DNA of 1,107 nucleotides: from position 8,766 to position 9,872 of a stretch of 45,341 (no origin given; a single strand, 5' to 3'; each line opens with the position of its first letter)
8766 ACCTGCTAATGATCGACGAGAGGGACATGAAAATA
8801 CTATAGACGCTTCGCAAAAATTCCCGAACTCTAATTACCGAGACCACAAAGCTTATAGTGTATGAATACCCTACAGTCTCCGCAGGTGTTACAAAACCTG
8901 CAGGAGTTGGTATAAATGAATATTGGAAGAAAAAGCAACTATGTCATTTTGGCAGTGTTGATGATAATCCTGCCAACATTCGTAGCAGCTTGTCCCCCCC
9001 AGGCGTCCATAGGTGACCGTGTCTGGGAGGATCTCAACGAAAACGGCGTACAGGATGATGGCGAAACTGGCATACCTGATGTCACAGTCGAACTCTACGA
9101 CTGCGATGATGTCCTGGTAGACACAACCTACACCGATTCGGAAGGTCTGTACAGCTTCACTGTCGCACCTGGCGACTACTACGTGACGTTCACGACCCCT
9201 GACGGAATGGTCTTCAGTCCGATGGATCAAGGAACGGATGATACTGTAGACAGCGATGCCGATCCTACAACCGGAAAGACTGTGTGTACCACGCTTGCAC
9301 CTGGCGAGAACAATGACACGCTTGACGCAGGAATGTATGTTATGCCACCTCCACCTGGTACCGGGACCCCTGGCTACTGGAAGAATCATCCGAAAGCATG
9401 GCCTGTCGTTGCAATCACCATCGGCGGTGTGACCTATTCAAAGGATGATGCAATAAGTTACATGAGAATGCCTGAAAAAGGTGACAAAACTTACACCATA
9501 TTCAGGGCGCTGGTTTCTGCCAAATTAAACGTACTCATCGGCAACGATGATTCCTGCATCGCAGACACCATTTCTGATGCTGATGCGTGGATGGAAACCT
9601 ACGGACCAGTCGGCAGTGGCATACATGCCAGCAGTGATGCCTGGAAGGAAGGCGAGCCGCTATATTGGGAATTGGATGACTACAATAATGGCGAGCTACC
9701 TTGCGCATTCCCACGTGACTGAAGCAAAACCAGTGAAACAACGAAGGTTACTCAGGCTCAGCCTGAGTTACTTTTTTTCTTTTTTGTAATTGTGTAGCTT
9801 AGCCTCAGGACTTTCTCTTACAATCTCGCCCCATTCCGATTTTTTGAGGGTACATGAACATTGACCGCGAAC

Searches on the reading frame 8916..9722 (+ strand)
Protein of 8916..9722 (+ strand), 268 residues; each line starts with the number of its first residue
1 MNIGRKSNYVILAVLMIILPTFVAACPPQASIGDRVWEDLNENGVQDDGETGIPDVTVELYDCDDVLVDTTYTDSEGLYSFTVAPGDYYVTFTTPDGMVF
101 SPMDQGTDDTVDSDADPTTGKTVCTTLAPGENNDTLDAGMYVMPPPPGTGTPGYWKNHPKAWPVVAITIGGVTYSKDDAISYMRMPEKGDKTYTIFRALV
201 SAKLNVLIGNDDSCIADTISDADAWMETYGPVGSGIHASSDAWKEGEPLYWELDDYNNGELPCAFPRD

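Call 5: search_protein_families(library=pfam, proteins=[window:8916-9722:+], max_evalue=0.01)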
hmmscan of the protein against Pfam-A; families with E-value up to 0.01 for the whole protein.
window:8916-9722:+ (268 aa): 4 families
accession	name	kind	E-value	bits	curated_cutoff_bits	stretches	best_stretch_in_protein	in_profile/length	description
PF17210.9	SdrD_B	-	1.5e-39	135.1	29.7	1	30-140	1-112/112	SdrD B-like domain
PF13620.12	CarboxypepD_reg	-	4.6e-07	30.5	32.3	1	45-95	6-57/82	Carboxypeptidase regulatory-like domain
PF17802.7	SpaA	-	0.00012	22.5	23.1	1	46-91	9-57/91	Prealbumin-like fold domain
PF11974.14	bMG3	-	0.0023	18.3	34.9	1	53-84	28-59/103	Bacterial alpha-2-macroglobulin MG3 domain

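Call 6: search_protein_families(library=ncbifam, proteins=[window:8916-9722:+], max_evalue=0.01)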
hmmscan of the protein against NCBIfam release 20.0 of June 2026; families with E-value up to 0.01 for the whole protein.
window:8916-9722:+ (268 aa): 3 families
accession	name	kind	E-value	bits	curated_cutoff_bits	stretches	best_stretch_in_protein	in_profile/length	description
NF012181.0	MSCRAMM_SdrD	exception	2.8e-21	74.7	2500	1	28-144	680-791/1379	MSCRAMM family adhesin SdrD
NF000535.3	MSCRAMM_SdrC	exception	3.2e-18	65.2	1700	1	31-144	498-606/963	MSCRAMM family adhesin SdrC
NF040520.1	Ig_like_BLP2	equivalog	0.0029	15.8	750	1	39-85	261-306/730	Ig-like repeat protein Blp2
